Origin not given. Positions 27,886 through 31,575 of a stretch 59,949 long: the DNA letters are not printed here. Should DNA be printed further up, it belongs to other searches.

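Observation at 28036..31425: One 1129-aa ORF fuses cytoplasmic CinA to a TM helix, a catalytically dead sortase-B-like domain and a SpoIID/LytB domain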

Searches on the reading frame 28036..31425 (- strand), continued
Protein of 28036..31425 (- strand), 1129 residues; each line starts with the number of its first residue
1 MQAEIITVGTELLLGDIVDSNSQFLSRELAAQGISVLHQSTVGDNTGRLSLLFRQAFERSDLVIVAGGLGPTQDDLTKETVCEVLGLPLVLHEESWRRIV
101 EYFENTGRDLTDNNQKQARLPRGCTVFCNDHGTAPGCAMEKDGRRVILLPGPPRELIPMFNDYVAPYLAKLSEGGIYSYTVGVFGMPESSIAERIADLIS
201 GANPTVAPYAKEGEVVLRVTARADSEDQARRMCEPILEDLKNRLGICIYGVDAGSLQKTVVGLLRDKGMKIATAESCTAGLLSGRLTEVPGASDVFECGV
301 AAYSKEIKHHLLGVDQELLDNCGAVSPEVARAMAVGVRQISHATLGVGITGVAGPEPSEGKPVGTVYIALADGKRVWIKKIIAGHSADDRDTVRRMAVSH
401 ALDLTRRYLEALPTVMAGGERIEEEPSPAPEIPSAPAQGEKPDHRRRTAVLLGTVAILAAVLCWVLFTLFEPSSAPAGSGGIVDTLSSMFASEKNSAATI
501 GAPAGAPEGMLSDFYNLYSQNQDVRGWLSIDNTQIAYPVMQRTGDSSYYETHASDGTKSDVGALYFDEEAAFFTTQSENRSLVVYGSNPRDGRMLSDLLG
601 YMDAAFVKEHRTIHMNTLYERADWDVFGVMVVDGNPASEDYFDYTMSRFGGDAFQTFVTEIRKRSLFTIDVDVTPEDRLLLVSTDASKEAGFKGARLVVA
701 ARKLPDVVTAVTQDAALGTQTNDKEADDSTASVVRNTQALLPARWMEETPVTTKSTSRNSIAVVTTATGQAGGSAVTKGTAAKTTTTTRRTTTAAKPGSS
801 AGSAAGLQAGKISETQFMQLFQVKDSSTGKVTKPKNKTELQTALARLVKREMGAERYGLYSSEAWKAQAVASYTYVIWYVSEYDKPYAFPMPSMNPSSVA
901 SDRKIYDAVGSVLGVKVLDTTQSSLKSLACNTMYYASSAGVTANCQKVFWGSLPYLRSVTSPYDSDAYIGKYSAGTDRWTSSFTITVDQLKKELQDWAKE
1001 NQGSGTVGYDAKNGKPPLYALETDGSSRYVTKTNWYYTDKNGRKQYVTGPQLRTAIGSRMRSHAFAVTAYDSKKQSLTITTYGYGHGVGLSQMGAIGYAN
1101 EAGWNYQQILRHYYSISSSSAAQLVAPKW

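Call 49: fold_search(model_id=the predicted structure, library=pdb)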
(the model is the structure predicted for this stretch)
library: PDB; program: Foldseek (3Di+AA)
matches with E <= 10: 1554; with E <= 0.001: 213
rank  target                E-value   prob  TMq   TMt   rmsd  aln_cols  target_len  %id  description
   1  4cta_A                5.8e-38  1.00  0.24  0.60  10.5       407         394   36  Competence or damage-inducible protein CinA from Thermus thermophilus (released 2014-10-15)
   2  4ct8_A                8.4e-38  1.00  0.24  0.61  10.2       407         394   36  Competence or damage-inducible protein CinA from Thermus thermophilus (released 2014-10-15)
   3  4uux_A                1.7e-37  1.00  0.24  0.60  10.5       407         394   36  Competence or damage-inducible protein CinA from Thermus thermophilus (released 2014-10-15)
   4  4ct8_B                2.6e-35  1.00  0.29  0.75   5.3       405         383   36  Competence or damage-inducible protein CinA from Thermus thermophilus (released 2014-10-15)
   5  6mr3_A                2.4e-23  1.00  0.21  0.92   1.9       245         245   38  Crystal structure of the competence-damaged protein (CinA) superfamily protein from Streptococcus mutans (released 2018-10-24)
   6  6mr3_C                1.2e-22  1.00  0.20  0.91   1.9       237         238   40  Crystal structure of the competence-damaged protein (CinA) superfamily protein from Streptococcus mutans (released 2018-10-24)
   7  2oqw                  1.3e-16  1.00  0.16  0.80   5.8       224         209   27  The crystal structure of sortase B from B.anthracis in complex with AAEK1 (released 2007-06-19)
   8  1rz2                  6.0e-16  1.00  0.16  0.78   2.7       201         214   29  1.6A crystal structure of the protein BA4783/Q81L49 (similar to sortase B) from Bacillus anthracis. (released 2004-07-06)
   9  2oqz                  6.7e-16  1.00  0.16  0.78   2.6       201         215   29  The crystal structure of sortase B from B.anthracis in complex with AAEK2 (released 2007-06-19)
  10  4lfd_A                1.1e-15  1.00  0.17  0.85   3.2       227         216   21  Staphylococcus aureus sortase B-substrate complex (released 2014-02-12)
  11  8ron_B                1.1e-15  1.00  0.13  0.31  12.0       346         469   22  Crystal structure of human FAD synthase, isoform 2 (released 2024-04-10)
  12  8ron_A                1.3e-15  1.00  0.14  0.32  11.9       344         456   20  Crystal structure of human FAD synthase, isoform 2 (released 2024-04-10)
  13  5b23_A                1.8e-15  1.00  0.15  0.89   2.5       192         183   24  X-ray Structure of Clostridium Perfringens Sortase B (released 2016-12-28)
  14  5yfk                  2.4e-15  1.00  0.16  0.80   2.2       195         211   24  X-ray structure of a mutant form C232S of Clostridium perfringens sortase B (released 2017-10-18)
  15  1qwz                  3.9e-15  1.00  0.17  0.76   3.2       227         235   22  Crystal structure of Sortase B from S. aureus complexed with MTSET (released 2004-04-06)
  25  5i1t_A                2.0e-13  1.00  0.20  0.72   4.6       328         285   25  2.6 Angstrom Resolution Crystal Structure of Stage II Sporulation Protein D (SpoIID) from Clostridium difficile in Com (released 2016-05-25)
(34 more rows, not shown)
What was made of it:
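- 30190..31425 (-): Cytoplasmic CinA (aa 1-412): MoCF/COG1058 domain, KH-like domain and PncC domain. Foldseek 4cta E 5.8e-38 (call 49).
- On CinA (PRK00549 / TIGR00200): Foldseek match to 4cta and 6mr3 (call 49).
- Checked: Fold check: Foldseek on the AF2 model recovers all three folds (call 49).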

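Call 63: find_encoding_contigs(protein=P0002, flank=9000, max_places=1)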
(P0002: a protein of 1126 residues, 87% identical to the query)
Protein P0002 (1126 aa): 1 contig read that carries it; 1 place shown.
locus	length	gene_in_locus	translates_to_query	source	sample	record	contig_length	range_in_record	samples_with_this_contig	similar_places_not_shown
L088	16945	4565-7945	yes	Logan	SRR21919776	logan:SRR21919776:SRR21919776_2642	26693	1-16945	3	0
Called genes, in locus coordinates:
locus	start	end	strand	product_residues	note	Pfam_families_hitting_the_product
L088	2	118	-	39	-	?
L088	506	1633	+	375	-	PF00266:Aminotran_5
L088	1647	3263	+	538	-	PF04203:Sortase (weak)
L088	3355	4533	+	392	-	PF22025:ThiI_fer, PF02926:THUMP, PF02568:ThiI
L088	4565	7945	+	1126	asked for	PF00994:MoCF_biosynth, PF18146:CinA_KH, PF02464:CinA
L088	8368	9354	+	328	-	PF00005:ABC_tran, PF13304:AAA_21 (weak), PF08352:oligo_HPY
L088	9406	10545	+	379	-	PF00005:ABC_tran, PF13304:AAA_21 (faint), PF08352:oligo_HPY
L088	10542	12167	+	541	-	PF00496:SBP_bac_5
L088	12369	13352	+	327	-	PF19300:BPD_transp_1_N, PF00528:BPD_transp_1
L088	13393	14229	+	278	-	PF00528:BPD_transp_1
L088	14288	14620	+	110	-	PF07883:Cupin_2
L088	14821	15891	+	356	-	PF01321:Creatinase_N, PF00557:Peptidase_M24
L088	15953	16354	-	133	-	PF10604:Polyketide_cyc2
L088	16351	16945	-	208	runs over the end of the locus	PF00440:TetR_N, PF14278:TetR_C_8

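Call 70: find_encoding_contigs(protein=window:28036-31425:-, flank=1000, max_places=10)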
Protein window:28036-31425:- (1129 aa): 23 contigs read that carry it; 2 places shown.
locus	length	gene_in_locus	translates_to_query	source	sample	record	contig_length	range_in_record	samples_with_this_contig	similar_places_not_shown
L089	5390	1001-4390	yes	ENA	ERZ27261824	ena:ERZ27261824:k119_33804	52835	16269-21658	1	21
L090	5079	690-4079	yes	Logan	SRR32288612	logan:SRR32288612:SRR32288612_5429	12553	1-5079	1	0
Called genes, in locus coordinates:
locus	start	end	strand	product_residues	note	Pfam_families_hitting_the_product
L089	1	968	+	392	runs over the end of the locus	PF22025:ThiI_fer, PF02926:THUMP, PF02568:ThiI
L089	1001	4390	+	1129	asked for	PF00994:MoCF_biosynth, PF18146:CinA_KH, PF02464:CinA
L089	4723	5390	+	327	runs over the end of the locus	PF00005:ABC_tran, PF02463:SMC_N (weak), PF13304:AAA_21 (weak), PF08352:oligo_HPY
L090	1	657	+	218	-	?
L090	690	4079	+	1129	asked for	PF00994:MoCF_biosynth, PF18146:CinA_KH, PF02464:CinA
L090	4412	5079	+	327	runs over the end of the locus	PF00005:ABC_tran, PF02463:SMC_N (weak), PF13304:AAA_21 (weak), PF08352:oligo_HPY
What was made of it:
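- The identical 1129-aa protein is found on 23 independent contigs (call 70).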
